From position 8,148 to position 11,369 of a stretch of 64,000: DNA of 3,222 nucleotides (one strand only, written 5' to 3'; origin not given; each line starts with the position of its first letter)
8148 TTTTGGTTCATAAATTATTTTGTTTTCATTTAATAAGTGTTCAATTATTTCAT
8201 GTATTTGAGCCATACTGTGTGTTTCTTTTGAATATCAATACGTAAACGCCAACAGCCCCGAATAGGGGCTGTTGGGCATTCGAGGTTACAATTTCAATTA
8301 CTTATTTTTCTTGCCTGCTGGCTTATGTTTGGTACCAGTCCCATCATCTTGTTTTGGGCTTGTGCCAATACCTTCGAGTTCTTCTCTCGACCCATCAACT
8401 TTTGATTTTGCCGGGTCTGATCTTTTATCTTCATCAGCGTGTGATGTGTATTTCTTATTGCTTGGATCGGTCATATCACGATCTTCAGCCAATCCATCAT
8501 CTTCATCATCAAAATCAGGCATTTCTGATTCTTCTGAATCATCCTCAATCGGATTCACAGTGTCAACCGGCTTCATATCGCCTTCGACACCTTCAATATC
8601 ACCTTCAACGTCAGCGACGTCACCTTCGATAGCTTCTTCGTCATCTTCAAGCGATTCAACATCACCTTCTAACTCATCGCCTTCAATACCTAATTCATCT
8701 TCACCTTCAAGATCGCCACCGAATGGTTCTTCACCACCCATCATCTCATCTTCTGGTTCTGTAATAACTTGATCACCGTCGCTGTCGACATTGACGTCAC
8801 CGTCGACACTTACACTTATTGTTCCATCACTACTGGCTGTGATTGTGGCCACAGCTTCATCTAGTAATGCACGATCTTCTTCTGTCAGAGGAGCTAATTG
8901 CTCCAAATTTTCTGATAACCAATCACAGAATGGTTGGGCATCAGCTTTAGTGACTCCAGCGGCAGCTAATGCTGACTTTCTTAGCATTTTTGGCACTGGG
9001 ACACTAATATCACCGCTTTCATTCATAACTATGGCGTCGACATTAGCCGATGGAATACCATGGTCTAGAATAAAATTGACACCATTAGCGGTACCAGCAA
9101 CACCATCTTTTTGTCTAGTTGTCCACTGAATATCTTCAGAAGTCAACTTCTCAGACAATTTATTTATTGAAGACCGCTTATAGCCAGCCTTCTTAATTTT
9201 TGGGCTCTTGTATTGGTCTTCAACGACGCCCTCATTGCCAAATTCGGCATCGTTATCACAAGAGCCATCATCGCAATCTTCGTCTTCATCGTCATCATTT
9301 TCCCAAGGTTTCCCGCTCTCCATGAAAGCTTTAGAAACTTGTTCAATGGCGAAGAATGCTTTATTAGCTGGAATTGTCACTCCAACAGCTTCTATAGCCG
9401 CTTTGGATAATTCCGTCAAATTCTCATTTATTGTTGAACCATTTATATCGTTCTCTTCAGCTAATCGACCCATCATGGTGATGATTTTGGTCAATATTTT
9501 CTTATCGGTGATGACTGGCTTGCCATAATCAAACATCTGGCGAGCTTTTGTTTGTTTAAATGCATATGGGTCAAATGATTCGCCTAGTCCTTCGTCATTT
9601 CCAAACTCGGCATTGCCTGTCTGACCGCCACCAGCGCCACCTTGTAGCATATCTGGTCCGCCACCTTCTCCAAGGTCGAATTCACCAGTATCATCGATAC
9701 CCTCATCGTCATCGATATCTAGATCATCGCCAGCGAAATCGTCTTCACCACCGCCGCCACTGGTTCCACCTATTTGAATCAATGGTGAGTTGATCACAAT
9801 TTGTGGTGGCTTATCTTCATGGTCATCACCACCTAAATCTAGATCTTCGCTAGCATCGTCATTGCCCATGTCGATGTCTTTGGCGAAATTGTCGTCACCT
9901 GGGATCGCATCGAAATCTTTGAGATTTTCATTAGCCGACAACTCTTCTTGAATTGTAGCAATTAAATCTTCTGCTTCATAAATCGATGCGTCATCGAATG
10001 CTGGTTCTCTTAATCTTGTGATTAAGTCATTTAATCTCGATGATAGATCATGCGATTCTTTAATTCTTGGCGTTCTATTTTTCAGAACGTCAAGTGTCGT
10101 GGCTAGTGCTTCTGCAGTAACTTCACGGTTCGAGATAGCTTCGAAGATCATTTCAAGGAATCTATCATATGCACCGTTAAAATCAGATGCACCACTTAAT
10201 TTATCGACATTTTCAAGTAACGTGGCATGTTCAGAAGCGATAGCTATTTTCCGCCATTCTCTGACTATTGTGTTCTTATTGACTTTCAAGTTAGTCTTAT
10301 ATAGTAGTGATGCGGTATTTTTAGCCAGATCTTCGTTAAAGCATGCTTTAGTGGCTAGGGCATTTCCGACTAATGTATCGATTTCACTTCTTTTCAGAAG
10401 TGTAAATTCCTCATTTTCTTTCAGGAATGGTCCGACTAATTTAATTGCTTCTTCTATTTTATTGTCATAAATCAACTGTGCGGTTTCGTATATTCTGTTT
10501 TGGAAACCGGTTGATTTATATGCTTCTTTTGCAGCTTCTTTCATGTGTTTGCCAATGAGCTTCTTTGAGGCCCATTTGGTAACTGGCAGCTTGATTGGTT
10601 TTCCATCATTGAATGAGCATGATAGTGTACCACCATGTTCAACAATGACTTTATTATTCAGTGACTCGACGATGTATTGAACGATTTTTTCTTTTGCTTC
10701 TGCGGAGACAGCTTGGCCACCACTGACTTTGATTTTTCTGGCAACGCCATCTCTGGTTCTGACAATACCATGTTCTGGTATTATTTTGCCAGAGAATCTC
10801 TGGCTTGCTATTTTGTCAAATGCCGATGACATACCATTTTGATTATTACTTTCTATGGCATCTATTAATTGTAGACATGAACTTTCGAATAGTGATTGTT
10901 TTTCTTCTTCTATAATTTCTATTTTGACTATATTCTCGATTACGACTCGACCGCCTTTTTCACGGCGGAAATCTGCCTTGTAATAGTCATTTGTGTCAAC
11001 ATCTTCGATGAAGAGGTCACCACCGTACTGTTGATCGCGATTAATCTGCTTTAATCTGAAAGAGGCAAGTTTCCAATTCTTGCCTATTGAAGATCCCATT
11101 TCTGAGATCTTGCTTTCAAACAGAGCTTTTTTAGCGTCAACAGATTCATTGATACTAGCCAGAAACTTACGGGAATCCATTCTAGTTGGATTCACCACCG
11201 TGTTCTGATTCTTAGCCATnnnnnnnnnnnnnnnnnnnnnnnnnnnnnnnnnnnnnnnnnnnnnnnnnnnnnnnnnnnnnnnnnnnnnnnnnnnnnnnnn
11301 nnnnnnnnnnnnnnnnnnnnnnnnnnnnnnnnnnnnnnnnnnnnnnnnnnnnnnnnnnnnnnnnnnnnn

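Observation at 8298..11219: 974-aa protein with long Asp/Glu/Gly-rich low-complexity arms next to the portal gene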

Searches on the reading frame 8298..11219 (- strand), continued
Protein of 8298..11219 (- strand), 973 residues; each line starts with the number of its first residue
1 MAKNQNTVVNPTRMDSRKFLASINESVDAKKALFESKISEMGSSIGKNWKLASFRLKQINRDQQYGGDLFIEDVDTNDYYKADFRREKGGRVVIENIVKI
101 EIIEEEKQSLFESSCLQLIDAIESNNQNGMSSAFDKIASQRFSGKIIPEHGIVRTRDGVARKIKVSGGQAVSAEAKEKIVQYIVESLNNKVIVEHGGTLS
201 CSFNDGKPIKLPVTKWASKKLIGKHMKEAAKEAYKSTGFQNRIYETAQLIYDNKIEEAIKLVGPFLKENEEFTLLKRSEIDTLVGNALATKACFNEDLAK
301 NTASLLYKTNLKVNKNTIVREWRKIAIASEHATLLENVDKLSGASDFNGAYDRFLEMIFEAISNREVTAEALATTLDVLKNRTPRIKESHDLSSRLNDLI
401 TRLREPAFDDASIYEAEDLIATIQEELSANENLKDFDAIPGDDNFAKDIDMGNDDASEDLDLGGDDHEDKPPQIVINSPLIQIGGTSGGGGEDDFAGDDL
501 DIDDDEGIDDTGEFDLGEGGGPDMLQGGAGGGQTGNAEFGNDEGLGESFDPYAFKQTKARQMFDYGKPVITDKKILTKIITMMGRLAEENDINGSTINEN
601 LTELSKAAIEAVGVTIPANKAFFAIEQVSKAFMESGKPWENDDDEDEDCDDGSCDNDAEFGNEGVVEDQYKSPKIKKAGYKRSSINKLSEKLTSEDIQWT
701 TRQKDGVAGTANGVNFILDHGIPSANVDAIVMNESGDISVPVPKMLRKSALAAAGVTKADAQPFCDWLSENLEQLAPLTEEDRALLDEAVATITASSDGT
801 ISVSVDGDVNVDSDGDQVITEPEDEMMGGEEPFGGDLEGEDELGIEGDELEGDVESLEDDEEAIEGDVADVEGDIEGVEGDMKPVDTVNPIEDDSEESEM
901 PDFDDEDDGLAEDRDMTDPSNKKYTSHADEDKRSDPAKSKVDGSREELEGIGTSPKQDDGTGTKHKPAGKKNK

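Call 79: find_encoding_contigs(protein=P0192, flank=8000, max_places=2)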
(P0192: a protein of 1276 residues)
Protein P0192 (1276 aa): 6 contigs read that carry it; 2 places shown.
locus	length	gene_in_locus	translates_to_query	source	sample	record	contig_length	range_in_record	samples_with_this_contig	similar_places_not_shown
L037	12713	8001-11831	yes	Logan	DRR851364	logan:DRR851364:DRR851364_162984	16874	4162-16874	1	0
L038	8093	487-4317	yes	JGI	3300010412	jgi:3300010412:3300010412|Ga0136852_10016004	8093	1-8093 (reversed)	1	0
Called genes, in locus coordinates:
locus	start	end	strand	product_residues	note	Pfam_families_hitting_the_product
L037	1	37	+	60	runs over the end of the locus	-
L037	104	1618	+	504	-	PF00270:DEAD, PF04851:ResIII, PF13604:AAA_30 (faint), PF00271:Helicase_C (weak)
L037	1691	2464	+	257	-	-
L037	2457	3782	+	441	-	-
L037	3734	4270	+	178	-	-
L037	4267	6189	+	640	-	PF03237:Terminase_6N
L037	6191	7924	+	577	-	PF07230:Portal_T4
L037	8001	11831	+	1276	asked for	-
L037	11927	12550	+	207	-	PF03420:Peptidase_S77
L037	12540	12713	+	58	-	?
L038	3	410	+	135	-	?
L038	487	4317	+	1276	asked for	-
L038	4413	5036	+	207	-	PF03420:Peptidase_S77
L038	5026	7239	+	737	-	-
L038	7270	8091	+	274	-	?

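Call 81: search_protein_families(library=pfam, proteins=[L038:5026-7236:+], max_evalue=0.01)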
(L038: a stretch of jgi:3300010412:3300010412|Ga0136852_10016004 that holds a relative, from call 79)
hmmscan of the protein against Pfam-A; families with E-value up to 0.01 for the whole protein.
L038:5026-7236:+ (737 aa): 1 family
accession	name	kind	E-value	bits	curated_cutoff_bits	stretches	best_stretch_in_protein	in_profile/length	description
PF11450.13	DUF3008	-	5.4e-07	30.1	24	1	3-56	1-57/57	Protein of unknwon function (DUF3008)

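Call 82: search_protein_families(library=ncbifam, proteins=[window:8301-11219:-], max_evalue=0.01)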
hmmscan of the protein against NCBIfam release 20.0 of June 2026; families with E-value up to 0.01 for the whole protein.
window:8301-11219:- (973 aa): 0 families

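Call 83: search_protein_families(library=padloc, proteins=[window:8301-11219:-], max_evalue=0.01)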
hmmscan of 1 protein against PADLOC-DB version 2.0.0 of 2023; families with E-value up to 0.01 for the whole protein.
window:8301-11219:- (973 aa): 0 families

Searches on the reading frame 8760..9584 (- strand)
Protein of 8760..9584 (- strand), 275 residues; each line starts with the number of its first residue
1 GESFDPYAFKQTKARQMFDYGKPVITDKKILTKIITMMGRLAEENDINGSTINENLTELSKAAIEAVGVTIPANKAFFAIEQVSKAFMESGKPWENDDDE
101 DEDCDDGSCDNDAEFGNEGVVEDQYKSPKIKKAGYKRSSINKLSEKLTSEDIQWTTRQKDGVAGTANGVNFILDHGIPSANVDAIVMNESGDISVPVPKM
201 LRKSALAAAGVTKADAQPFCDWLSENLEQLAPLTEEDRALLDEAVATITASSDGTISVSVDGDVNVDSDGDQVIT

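Call 19: find_homologous_proteins(query=window:8760-9584:-, max_evalue=0.001)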
Query seq(275 aa): 2365 candidates shared short words with the query, none scored E <= 0.001.

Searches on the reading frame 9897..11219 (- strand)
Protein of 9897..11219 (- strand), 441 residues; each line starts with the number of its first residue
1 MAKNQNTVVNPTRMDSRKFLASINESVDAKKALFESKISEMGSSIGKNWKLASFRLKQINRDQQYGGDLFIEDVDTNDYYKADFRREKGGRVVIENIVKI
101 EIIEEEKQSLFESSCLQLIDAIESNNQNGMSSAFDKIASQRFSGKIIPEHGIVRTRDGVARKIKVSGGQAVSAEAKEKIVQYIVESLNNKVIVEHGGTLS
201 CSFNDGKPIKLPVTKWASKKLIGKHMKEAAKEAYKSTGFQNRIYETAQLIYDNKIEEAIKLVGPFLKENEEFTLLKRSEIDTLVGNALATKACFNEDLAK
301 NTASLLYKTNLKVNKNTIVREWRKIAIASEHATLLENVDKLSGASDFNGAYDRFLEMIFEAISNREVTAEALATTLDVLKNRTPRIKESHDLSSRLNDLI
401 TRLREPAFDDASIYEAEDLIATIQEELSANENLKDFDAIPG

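Call 10: find_homologous_proteins(query=window:9897-11219:-, max_evalue=0.001)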
Query seq(441 aa) (441 aa): 5 proteins with E <= 0.001 among 8000 candidates.
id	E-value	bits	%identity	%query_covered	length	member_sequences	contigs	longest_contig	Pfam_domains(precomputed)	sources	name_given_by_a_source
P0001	1.2e-140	487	55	100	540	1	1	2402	-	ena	-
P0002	7.8e-138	478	53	98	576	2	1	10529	-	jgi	-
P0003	2.3e-117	411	50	86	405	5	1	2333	-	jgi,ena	jgi:hypothetical protein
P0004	3.5e-98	347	55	69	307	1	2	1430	-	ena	-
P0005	2.5e-38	150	69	25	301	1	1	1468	-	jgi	jgi:hypothetical protein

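Call 12: find_encoding_contigs(protein=P0002, flank=10000, max_places=4)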
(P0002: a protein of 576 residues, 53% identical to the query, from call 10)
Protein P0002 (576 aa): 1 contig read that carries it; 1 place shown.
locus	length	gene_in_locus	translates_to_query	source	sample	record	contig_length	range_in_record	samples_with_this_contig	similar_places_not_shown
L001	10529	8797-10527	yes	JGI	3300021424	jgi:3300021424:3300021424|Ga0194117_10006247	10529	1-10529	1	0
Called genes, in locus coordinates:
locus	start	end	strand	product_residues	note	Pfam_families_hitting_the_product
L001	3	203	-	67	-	?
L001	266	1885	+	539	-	PF00270:DEAD (weak), PF04851:ResIII, PF00271:Helicase_C, PF16203:ERCC3_RAD25_C (weak)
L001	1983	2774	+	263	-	-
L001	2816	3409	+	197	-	-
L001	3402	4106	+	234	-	-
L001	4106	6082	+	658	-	PF03237:Terminase_6N (weak)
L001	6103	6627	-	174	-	PF00188:CAP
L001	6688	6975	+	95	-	-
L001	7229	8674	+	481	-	PF07230:Portal_T4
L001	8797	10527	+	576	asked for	?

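Call 16: find_related_loci(query=A1, collection=viral_contigs, flank=10000)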
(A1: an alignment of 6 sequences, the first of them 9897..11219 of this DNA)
Query A1 (441 aa) in viral_contigs; peptide patterns used: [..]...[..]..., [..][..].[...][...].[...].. (x = any residue, [..] = any of these).
57 stretches matched a pattern; 32 encode a relative of the query (tblastn E <= 1e-3); 32 distinct loci.
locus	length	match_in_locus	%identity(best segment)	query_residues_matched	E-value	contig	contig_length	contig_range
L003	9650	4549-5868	61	1-440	0e+0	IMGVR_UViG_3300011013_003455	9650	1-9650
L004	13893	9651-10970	61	1-440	0e+0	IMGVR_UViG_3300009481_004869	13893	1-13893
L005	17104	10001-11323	61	1-441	0e+0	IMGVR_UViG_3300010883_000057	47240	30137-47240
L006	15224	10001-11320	61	1-440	0e+0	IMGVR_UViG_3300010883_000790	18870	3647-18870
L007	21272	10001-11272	56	7-441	5e-160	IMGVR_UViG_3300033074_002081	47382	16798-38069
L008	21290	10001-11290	54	1-441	1e-159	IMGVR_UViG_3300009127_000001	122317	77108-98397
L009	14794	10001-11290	54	1-441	9e-160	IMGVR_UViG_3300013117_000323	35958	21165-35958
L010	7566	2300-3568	56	5-441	3e-159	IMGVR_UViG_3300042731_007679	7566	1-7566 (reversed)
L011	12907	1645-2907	53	10-441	5e-155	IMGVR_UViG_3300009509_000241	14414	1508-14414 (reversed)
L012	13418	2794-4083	54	1-441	1e-152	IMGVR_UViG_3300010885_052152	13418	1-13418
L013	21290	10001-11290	54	1-441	3e-152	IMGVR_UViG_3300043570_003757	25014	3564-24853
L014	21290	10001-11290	54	1-441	3e-152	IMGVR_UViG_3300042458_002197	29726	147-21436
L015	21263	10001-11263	53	11-440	2e-151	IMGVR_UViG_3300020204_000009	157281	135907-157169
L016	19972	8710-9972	53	11-440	2e-151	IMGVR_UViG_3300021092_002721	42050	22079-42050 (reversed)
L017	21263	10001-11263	53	11-440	2e-151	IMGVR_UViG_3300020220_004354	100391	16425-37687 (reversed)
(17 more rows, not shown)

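Call 27: predict_structure(alignment_id=A1)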
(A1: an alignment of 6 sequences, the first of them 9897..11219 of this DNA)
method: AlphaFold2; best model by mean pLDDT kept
length: 441 residues; sequences in the alignment: 6
mean_pLDDT: 52.5   pTM: 0.30
mean pLDDT of the five models: 52.5, 49.8, 49.7, 49.2, 46.4
residues with pLDDT >= 90: 0; 70-90: 84; 50-70: 149; < 50: 208
segments of 3 or more residues with pLDDT < 50: 1-8, 121-123, 137-236, 253-256, 266-313, 329-331, 357-369, 432-441
pLDDT, mean of each block of 10 residues (from residue 1): 36 68 58 79 87 72 69 80 79 83 59 54 50 50 31 29 30 41 34 29 33 32 38 43 52 51 48 35 36 33 35 58 57 69 71 52 44 57 57 72 63 61 57 42 34
secondary structure, 60 per line:
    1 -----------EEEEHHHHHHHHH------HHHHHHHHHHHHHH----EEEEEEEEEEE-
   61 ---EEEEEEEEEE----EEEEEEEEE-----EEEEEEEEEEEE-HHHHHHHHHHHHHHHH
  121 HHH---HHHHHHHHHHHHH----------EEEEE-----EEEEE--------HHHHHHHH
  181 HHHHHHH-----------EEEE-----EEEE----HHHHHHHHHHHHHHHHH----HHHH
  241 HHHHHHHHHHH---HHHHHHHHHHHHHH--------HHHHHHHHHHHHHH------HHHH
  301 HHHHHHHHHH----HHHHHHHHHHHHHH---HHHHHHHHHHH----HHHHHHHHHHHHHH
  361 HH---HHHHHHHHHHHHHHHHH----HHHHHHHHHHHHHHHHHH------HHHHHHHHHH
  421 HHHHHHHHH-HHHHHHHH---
elements in order: E12-15 H16-24 H31-44 E49-59 E64-73 E78-86 E92-103 H105-123 H127-139 E150-154 E160-164 H173-187 E199-202 E208-211 H216-232 H237-251 H255-268 H277-290 H297-310 H315-328 H332-342 H347-362 H366-382 H387-404 H411-429 H431-438

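Call 81: search_protein_families(library=pfam, proteins=[L008:14594-16186:+, L008:13816-14538:+, L008:13024-13740:+, L008:9384-9938:+], max_evalue=0.01)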
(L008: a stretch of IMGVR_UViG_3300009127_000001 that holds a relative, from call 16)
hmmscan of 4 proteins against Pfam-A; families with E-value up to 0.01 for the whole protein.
L008:14594-16186:+ (531 aa): 2 families
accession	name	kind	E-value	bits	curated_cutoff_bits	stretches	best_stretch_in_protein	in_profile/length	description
PF07068.17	Gp23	-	8.5e-81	272.7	24.4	1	94-512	1-347/376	Major capsid protein Gp23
PF02126.24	PTE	-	0.0082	16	22.4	0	376-427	205-256/298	Phosphotriesterase family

L008:13816-14538:+ (241 aa): 0 families

L008:13024-13740:+ (239 aa): 2 families
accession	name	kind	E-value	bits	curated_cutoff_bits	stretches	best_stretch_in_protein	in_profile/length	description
PF03420.18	Peptidase_S77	-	3.8e-18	66.1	27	1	35-200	15-188/198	Prohead core protein serine protease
PF20034.4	Peptidase_S80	-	0.0081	15.8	23.4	0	69-162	33-150/229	Peptidase S80 family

L008:9384-9938:+ (185 aa): 0 families

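Call 82: search_protein_families(library=ncbifam, proteins=[L008:14594-16186:+], max_evalue=0.01)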
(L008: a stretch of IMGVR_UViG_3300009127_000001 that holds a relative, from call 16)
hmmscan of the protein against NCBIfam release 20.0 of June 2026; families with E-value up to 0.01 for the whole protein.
L008:14594-16186:+ (531 aa): 0 families
